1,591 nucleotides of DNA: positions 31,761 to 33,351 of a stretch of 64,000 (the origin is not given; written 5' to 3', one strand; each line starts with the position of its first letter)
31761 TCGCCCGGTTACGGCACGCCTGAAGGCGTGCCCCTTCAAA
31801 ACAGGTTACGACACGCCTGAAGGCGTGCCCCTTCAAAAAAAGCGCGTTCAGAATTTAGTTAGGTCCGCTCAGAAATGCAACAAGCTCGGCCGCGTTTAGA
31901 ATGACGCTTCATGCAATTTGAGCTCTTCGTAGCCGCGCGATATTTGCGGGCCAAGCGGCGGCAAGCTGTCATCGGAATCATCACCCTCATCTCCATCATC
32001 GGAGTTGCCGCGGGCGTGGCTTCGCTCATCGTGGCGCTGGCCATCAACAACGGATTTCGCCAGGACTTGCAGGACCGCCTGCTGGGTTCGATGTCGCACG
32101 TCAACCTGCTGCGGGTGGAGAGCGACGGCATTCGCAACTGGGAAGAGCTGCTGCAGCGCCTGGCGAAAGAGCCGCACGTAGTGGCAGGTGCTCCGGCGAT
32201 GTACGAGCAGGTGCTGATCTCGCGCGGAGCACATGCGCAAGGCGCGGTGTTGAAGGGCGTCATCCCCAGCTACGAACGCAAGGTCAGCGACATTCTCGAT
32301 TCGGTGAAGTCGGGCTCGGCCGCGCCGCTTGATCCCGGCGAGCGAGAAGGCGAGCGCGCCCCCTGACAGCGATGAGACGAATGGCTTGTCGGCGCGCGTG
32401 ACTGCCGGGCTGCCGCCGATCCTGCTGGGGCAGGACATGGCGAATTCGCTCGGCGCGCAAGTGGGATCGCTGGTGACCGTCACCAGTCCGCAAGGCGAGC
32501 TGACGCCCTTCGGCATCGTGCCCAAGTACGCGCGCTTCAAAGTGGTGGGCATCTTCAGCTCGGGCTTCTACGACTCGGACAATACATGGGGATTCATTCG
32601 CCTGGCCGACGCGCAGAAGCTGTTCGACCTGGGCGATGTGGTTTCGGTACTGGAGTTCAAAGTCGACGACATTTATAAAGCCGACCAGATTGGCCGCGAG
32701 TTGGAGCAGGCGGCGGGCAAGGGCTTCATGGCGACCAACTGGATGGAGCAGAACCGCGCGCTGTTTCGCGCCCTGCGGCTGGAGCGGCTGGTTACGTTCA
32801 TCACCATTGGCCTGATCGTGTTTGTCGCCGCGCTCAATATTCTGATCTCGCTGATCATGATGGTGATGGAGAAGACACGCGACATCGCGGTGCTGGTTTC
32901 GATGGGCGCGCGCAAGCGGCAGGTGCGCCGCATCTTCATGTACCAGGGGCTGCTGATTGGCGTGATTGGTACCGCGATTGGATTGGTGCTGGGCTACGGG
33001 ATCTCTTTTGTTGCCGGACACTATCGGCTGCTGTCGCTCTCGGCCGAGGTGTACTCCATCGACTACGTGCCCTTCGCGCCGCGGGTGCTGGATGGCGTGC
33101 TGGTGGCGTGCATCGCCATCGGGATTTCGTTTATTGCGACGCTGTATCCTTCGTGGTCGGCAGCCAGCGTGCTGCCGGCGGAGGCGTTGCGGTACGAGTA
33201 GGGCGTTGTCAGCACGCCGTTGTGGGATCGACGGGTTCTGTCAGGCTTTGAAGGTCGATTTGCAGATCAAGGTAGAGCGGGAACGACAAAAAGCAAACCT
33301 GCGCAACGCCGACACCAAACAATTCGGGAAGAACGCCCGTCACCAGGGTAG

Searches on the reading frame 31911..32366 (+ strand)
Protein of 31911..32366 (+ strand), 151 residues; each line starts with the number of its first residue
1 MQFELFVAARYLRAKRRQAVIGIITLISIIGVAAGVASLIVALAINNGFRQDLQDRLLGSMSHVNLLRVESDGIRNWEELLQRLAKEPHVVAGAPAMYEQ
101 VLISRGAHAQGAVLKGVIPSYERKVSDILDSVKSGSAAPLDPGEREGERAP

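Call 102: search_protein_families(library=pfam, max_evalue=0.001, proteins=[window:31911-32366:+])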
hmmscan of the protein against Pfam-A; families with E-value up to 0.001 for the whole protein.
window:31911-32366:+ (151 aa): 1 family
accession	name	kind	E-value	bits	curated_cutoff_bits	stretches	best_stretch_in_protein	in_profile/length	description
PF12704.14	MacB_PCD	-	2.8e-07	31.5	27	1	25-135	1-108/207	MacB-like periplasmic core domain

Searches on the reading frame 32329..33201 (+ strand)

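Call 102: search_protein_families(library=pfam, max_evalue=0.001, proteins=[window:32329-33201:+])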
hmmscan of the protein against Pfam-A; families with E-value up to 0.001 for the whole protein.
window:32329-33201:+ (290 aa): 1 family
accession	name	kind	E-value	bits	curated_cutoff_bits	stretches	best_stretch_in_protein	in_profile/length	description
PF02687.27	FtsX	-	3.1e-18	66.4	25.5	1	158-280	2-117/120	FtsX-like permease C-terminal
